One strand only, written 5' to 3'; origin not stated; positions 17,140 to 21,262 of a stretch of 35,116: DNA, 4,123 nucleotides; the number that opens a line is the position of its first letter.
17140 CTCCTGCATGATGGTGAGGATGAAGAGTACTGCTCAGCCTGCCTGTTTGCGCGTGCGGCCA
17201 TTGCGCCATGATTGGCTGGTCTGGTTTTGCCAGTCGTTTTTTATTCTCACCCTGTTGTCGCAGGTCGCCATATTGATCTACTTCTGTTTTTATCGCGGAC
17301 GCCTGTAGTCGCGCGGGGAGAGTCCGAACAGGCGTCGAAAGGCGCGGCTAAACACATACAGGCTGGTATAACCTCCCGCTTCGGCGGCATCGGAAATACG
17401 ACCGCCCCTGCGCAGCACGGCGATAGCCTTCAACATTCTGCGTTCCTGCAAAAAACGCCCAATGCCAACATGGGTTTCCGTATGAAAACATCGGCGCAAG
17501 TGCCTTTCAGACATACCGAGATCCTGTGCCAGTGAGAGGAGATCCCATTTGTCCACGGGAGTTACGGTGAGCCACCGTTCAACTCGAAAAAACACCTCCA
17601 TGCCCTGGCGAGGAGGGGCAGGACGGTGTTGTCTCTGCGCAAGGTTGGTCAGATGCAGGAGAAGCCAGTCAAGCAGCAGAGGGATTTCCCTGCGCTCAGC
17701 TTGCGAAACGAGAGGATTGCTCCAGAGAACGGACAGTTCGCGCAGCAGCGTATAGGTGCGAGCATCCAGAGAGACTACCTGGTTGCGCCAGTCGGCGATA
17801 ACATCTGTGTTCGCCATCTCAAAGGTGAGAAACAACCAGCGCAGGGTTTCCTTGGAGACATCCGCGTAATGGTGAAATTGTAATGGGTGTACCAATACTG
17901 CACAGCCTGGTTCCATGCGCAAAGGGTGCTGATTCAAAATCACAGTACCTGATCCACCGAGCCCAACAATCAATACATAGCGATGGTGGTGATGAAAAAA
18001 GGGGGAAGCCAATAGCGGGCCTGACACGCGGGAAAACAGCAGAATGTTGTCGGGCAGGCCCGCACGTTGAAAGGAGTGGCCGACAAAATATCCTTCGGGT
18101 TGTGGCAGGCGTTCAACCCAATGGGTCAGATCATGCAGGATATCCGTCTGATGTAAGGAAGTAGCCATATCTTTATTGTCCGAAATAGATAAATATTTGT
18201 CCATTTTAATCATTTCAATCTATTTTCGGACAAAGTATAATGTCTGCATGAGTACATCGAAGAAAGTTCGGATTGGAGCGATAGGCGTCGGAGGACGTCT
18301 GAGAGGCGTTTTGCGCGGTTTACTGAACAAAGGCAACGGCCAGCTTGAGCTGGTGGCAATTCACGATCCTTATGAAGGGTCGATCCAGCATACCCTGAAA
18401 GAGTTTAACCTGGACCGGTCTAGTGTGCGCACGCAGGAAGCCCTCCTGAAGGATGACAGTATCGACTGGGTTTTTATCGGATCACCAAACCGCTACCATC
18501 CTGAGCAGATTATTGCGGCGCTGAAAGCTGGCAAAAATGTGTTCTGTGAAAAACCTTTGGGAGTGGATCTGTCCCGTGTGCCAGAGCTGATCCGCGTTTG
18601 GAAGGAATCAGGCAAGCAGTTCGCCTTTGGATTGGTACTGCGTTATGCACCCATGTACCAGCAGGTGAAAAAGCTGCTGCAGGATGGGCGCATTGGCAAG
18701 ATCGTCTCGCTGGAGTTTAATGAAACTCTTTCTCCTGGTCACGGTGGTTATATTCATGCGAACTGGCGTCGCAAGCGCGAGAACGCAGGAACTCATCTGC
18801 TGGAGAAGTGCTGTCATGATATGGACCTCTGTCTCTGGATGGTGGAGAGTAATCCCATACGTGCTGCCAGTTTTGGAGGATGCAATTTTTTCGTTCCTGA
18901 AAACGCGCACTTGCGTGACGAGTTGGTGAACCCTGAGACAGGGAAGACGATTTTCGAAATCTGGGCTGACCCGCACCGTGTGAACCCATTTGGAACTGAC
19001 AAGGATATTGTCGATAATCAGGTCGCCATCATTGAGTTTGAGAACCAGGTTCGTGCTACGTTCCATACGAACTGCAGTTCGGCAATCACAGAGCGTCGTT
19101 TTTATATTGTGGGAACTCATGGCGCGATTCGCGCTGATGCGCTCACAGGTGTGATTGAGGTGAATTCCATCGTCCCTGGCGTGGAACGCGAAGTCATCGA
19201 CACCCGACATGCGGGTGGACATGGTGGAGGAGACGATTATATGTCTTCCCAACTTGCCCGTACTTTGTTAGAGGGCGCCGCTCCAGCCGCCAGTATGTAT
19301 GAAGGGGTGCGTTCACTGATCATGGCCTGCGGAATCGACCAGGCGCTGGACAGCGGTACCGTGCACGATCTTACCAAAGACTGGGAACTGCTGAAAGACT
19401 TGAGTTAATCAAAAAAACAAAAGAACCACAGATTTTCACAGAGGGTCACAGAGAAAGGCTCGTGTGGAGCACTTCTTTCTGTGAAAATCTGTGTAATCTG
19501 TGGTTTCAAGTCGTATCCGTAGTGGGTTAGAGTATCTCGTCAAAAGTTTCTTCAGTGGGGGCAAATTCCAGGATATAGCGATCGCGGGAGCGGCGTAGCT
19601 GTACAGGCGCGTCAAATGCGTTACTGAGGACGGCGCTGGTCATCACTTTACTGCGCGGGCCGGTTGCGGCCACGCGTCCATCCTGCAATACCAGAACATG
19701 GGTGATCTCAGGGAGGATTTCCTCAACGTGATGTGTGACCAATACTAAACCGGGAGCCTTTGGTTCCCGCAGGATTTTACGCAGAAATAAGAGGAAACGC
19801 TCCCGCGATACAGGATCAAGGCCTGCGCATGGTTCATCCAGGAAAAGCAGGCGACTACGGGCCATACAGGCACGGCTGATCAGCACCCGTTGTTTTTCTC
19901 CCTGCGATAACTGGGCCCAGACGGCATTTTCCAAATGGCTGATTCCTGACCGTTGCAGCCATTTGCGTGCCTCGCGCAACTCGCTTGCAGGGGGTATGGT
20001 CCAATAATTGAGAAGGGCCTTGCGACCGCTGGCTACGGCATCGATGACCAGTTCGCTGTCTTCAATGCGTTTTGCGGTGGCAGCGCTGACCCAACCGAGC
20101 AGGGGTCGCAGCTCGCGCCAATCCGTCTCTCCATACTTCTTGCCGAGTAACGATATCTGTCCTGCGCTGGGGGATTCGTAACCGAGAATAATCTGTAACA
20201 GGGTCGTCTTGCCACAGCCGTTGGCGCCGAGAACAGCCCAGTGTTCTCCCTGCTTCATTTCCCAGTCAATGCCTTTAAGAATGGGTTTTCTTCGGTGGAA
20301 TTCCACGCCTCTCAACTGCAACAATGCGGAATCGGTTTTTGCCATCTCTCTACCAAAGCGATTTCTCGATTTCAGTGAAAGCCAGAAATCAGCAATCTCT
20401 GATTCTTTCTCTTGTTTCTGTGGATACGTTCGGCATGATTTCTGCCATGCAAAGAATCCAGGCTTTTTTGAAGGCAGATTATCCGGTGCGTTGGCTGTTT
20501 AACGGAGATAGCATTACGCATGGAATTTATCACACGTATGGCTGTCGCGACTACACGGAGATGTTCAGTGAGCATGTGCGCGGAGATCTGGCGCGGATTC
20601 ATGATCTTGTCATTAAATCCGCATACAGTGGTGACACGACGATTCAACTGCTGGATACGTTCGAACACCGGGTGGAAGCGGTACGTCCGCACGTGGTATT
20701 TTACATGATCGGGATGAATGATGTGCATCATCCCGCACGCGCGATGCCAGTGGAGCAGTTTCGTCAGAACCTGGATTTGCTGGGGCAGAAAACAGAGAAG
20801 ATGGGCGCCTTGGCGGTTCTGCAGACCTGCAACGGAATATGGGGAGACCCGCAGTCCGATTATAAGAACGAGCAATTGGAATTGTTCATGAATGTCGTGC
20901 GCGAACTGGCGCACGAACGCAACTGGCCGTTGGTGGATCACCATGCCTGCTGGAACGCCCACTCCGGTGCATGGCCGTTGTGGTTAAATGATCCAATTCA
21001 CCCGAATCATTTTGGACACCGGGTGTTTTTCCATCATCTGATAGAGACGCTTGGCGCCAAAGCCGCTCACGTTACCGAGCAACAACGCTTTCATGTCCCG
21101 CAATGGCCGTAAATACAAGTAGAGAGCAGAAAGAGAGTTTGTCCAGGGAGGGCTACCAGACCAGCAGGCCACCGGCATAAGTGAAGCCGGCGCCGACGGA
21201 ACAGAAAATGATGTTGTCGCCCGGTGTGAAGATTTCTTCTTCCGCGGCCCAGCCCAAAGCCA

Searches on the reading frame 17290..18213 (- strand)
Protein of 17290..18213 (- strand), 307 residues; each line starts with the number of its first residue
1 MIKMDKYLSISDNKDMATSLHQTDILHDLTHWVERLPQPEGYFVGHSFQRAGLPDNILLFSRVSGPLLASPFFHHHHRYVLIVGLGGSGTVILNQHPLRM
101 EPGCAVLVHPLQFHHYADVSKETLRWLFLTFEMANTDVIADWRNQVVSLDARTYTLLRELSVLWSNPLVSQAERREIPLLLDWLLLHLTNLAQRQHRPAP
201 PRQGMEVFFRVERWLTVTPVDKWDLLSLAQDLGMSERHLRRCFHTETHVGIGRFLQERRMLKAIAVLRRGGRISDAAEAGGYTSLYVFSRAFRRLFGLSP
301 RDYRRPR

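Call 65: search_protein_families(library=pfam, proteins=[window:17290-18213:-], max_evalue=0.01)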
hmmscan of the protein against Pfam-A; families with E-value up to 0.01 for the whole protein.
window:17290-18213:- (307 aa): 4 families
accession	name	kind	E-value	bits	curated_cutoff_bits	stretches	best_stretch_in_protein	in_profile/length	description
PF12833.13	HTH_18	-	8e-21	74.6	33.6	1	228-305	1-79/80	Helix-turn-helix domain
PF00165.29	HTH_AraC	-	1.9e-12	47.4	26.6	2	273-305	11-42/42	Bacterial regulatory helix-turn-helix proteins, AraC family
PF02311.25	AraC_binding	-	6.9e-07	29.5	21.1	1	74-160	19-112/135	AraC-like ligand binding domain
PF07883.17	Cupin_2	-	6.9e-06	26.1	27.2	1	73-128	13-68/70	Cupin domain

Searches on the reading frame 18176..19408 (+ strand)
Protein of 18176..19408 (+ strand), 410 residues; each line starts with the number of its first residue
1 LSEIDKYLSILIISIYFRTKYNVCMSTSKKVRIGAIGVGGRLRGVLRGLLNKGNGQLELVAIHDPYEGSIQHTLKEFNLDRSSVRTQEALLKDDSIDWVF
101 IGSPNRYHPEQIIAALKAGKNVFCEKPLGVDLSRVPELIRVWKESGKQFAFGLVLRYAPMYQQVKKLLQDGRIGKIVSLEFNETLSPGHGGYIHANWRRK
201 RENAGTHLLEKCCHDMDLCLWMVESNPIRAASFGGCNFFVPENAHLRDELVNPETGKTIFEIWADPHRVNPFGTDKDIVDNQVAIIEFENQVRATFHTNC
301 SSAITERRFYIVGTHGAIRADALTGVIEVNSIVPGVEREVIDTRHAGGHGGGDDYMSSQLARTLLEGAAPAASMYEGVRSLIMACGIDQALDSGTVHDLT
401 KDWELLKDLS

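Call 65: search_protein_families(library=pfam, proteins=[window:18176-19408:+], max_evalue=0.01)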
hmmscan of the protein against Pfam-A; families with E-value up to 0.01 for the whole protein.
window:18176-19408:+ (410 aa): 3 families
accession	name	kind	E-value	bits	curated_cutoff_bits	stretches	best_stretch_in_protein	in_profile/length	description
PF01408.29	GFO_IDH_MocA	-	3.6e-19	70.1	24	1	32-151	2-118/120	Oxidoreductase family, NAD-binding Rossmann fold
PF02894.22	GFO_IDH_MocA_C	-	1.9e-18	67.5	22.9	1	165-346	1-154/218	Oxidoreductase family, C-terminal alpha/beta domain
PF22725.1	GFO_IDH_MocA_C3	-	3.4e-18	66.3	27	1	161-319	1-124/124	GFO/IDH/MocA C-terminal domain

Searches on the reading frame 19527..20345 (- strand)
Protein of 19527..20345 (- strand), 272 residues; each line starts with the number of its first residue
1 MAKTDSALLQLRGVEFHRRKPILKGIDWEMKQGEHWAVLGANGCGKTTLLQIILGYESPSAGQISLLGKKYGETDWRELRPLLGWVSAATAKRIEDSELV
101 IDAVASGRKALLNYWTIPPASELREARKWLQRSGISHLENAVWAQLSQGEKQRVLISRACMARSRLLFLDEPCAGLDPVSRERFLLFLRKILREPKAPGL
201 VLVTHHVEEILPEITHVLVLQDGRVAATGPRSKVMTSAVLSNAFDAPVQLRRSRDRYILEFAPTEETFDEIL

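Call 65: search_protein_families(library=pfam, proteins=[window:19527-20345:-], max_evalue=0.01)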
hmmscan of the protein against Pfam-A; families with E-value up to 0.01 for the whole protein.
window:19527-20345:- (272 aa): 4 families
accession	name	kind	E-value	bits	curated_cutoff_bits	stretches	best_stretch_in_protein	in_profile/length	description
PF00005.33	ABC_tran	-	2.5e-28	99.9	25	1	23-174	1-137/137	ABC transporter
PF13304.12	AAA_21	-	1.8e-11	45.1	27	2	142-208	234-301/304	AAA domain, putative AbiEii toxin, Type IV TA system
PF02463.25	SMC_N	-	0.0049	16.8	40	0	34-189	25-184/220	RecF/RecN/SMC N terminal domain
PF13191.12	AAA_16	-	0.0082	17.1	32.6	0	34-206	25-140/167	AAA ATPase domain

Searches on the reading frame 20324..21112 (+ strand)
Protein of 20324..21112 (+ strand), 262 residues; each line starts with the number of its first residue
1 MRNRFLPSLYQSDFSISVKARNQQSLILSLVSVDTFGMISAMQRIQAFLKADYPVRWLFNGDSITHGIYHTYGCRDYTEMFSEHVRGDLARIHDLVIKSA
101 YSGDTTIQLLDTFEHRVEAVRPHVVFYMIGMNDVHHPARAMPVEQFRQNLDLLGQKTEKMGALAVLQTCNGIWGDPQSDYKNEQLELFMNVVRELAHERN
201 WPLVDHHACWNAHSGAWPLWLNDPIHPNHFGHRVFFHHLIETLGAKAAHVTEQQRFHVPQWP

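Call 65: search_protein_families(library=pfam, proteins=[window:20324-21112:+], max_evalue=0.01)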
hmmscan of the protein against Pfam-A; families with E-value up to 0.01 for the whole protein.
window:20324-21112:+ (262 aa): 2 families
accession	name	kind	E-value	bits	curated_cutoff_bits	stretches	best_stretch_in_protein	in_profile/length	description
PF13472.12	Lipase_GDSL_2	-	9.8e-24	85.2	32.9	1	61-234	3-178/178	GDSL-like Lipase/Acylhydrolase family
PF00657.28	Lipase_GDSL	-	3.2e-09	37.7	23.6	1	61-239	5-208/208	GDSL-like Lipase/Acylhydrolase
